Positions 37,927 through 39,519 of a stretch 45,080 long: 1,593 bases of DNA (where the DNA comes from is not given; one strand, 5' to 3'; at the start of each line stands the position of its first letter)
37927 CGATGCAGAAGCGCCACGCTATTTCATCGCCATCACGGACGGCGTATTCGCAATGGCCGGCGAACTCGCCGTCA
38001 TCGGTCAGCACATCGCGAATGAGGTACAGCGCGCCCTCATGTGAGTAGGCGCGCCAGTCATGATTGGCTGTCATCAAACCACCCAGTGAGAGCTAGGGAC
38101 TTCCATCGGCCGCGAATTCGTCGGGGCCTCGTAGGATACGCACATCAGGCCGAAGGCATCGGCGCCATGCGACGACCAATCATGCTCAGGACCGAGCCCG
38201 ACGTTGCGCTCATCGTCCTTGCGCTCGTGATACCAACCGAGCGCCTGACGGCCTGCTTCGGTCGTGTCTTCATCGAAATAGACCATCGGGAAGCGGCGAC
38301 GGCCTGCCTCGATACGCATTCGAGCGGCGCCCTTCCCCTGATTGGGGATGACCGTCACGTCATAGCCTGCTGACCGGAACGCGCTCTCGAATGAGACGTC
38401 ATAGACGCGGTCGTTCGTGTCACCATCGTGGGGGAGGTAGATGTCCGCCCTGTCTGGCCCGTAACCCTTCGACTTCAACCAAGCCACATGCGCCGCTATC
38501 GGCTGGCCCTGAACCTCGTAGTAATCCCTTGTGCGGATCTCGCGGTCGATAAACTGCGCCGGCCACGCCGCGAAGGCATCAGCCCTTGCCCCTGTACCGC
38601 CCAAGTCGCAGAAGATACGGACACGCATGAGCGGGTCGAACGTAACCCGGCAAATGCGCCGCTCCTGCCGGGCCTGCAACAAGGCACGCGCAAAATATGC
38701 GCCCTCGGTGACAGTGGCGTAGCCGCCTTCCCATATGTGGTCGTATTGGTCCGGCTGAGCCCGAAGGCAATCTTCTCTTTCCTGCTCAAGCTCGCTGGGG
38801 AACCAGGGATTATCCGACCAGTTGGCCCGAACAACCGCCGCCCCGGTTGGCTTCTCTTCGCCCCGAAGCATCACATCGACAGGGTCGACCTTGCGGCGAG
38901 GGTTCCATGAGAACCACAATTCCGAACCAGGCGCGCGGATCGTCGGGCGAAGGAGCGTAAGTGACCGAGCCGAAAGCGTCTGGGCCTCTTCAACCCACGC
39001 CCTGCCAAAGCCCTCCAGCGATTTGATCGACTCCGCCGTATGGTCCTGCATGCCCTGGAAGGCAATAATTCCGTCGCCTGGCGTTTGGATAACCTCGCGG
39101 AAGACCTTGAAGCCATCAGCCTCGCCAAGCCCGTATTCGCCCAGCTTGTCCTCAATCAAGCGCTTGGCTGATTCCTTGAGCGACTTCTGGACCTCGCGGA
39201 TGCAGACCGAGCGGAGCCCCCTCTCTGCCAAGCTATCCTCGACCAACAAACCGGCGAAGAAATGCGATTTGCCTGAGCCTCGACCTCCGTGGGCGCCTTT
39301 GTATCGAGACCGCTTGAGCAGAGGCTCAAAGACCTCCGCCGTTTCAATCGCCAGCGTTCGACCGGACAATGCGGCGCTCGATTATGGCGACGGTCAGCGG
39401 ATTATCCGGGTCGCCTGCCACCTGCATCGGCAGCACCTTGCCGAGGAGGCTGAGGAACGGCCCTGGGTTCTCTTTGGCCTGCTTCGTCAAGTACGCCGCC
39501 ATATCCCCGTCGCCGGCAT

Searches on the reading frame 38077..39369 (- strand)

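Call 52: search_protein_families(library=phrogs, proteins=[window:38077-39369:-], max_evalue=0.001)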
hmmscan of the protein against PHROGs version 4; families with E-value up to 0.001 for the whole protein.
window:38077-39369:- (431 aa): 4 families
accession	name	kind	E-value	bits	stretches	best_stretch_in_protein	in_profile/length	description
phrog_3717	-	head and packaging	6.7e-47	161.2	1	10-236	11-243/277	terminase large subunit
phrog_2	-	head and packaging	2.1e-35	123.7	1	12-410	272-591/807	terminase large subunit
phrog_2472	-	unknown function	5.4e-13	50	1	208-412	102-307/324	-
phrog_8711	-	head and packaging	0.0007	20.6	0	18-80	22-84/89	terminase large subunit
